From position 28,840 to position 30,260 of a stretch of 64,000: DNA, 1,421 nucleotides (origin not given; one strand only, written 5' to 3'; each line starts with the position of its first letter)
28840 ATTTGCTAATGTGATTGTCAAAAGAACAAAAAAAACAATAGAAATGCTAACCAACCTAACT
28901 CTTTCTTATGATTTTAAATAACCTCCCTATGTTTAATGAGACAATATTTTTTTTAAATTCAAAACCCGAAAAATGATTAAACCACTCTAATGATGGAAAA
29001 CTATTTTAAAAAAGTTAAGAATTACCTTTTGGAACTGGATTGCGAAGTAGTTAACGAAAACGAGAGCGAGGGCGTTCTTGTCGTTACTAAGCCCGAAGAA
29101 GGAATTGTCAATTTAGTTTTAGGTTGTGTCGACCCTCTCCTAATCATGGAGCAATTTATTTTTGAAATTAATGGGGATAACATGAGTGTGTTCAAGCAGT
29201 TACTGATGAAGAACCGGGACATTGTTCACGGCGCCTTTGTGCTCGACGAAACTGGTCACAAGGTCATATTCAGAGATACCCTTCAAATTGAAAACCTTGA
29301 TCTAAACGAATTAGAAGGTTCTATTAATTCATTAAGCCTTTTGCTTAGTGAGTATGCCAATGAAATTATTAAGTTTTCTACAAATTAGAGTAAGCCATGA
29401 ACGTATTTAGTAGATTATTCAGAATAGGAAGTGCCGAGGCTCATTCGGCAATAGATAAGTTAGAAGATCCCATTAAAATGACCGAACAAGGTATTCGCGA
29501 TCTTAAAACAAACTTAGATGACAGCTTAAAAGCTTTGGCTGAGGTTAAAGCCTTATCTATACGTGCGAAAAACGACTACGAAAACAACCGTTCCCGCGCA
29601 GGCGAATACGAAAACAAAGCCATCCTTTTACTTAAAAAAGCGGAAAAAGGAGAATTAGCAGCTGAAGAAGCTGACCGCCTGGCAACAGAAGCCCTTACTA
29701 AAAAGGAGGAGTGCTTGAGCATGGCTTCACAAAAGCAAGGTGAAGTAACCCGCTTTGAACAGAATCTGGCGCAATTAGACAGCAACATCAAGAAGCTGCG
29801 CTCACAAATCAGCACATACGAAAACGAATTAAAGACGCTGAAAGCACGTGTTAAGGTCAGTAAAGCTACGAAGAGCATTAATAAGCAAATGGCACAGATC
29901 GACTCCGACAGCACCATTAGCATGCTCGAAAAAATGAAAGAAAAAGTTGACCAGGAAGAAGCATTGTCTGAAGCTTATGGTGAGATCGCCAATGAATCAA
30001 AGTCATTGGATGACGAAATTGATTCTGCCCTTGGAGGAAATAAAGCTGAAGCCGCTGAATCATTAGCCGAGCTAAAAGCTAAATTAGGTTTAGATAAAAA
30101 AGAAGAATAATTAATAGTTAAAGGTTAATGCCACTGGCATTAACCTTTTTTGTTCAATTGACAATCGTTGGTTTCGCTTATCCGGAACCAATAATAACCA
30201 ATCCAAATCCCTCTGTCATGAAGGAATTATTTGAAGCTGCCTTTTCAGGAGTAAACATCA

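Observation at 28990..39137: PspA + NfeD-like + flotillin module extended by a giant MoxR-type AAA+ protein, a TerB-like protein and a tandem zinc-ribbon protein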

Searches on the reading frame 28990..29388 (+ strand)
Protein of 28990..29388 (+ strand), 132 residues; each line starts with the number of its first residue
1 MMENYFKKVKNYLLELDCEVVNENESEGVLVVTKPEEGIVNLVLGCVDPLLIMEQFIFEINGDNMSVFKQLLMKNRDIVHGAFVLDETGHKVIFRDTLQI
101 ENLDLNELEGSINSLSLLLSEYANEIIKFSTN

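Call 3: search_protein_families(library=pfam, proteins=[window:28990-29388:+], max_evalue=0.01)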
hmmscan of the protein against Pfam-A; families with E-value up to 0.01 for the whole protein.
window:28990-29388:+ (132 aa): 2 families
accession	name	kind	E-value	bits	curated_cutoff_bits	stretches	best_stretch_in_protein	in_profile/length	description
PF22550.1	CesT_Tir_1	-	2.2e-56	189.8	27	1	2-131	1-130/131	CesT_Tir_1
PF05932.18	CesT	-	0.0066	17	22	1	26-113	19-109/119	Tir chaperone protein (CesT) family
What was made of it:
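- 28990..29388 (+): CesT/Tir-like chaperone (132 aa, acidic). Pfam CesT_Tir_1 PF22550, E=2.2e-56, full length (call 3).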

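Call 4: search_protein_families(library=ncbifam, proteins=[window:28990-29388:+], max_evalue=0.01)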
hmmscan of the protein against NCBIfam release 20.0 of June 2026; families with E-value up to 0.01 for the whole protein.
window:28990-29388:+ (132 aa): 0 families

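Call 9: search_protein_families(library=padloc, proteins=[window:28990-29388:+], max_evalue=0.01)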
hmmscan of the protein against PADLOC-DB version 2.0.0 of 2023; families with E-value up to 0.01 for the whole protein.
window:28990-29388:+ (132 aa): 0 families

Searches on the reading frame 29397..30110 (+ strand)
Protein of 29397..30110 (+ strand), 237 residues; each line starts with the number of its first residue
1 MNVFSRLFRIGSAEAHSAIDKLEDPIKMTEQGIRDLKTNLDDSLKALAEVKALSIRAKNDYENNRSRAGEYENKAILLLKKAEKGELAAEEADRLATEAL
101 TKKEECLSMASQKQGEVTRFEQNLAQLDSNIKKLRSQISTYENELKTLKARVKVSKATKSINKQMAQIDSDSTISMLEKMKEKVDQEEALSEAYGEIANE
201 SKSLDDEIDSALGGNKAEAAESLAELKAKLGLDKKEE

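Call 3: search_protein_families(library=pfam, proteins=[window:29397-30110:+], max_evalue=0.01)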
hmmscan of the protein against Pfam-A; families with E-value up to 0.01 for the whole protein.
window:29397-30110:+ (237 aa): 3 families
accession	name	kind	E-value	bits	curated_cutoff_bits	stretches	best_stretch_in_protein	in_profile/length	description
PF04012.17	PspA_IM30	-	1.3e-43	149.6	33.9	1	2-229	1-217/220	PspA/IM30 family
PF01525.21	Rota_NS26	-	0.00091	19.4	25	1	86-229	93-233/245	Rotavirus NS26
PF01920.25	Prefoldin_2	-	0.0043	17.4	27.6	1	112-214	2-105/106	Prefoldin subunit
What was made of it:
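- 29397..30110 (+): PspA/IM30 (ESCRT-III superfamily), 237 aa. Pfam PspA_IM30, E=1.3e-43 (call 3).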

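Call 4: search_protein_families(library=ncbifam, proteins=[window:29397-30110:+], max_evalue=0.01)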
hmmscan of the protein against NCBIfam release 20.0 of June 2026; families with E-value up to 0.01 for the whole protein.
window:29397-30110:+ (237 aa): 12 families
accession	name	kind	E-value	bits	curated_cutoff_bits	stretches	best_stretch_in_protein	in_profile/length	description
TIGR02977.1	phageshock_pspA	equivalog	5.9e-17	62.1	242.95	1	1-230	1-217/219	phage shock protein PspA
NF007974.0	PRK10698.1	equivalog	9.9e-14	51.5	336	1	1-233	1-220/222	phage shock protein PspA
NF045984.1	StressProtLiaH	equivalog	1.6e-09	37.8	380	1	3-203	2-193/225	stress responsive protein LiaH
TIGR02168.1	SMC_prok_B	equivalog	2.7e-06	25.5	567.35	1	14-226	676-894/1181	chromosome segregation protein SMC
NF041034.1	Rad50_Sulf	equivalog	3.7e-05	21.8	1000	1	19-210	452-636/872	DNA double-strand break repair ATPase Rad50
NF033930.1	pneumo_PspA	exception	0.0014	17.4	850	1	23-227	121-329/659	pneumococcal surface protein A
NF007428.1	PRK09973.1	equivalog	0.0022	18.5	120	1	121-170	23-70/85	lipoprotein YqhH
NF045487.1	ASRP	equivalog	0.0024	16.6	300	0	14-229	201-423/593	archaea-specific SMC-related protein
NF049873.2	cytotoxin_MakE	exception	0.003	16.6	360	0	119-172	107-158/352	alpha-pore-forming cytotoxin subunit MakE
NF010669.0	PRK14066.1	equivalog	0.0045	17.2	113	0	17-60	8-48/76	exodeoxyribonuclease VII small subunit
TIGR02169.1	SMC_prok_A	equivalog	0.006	14.3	729.4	0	23-83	944-1004/1165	chromosome segregation protein SMC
NF033885.1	conj_TraP_IncI1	equivalog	0.0096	15.7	135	0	91-172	76-157/217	conjugal transfer protein TraP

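Call 9: search_protein_families(library=padloc, proteins=[window:29397-30110:+], max_evalue=0.01)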
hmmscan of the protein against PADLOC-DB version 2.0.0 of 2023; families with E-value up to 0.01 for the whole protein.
window:29397-30110:+ (237 aa): 4 families
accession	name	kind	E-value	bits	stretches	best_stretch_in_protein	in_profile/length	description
PDLC00519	JetC1|JetC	-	1.4e-05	21.5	1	14-153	332-465/1097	DUF3584 domain; MukB-like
PDLC03859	LmuB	-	0.00013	19.3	1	19-211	278-460/611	-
PDLC00006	DruC1|DruC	-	0.0016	15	1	14-189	186-352/626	Unknown function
PDLC00580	JetC3|JetC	-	0.0057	12.9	1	56-234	224-402/1068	DUF3584 domain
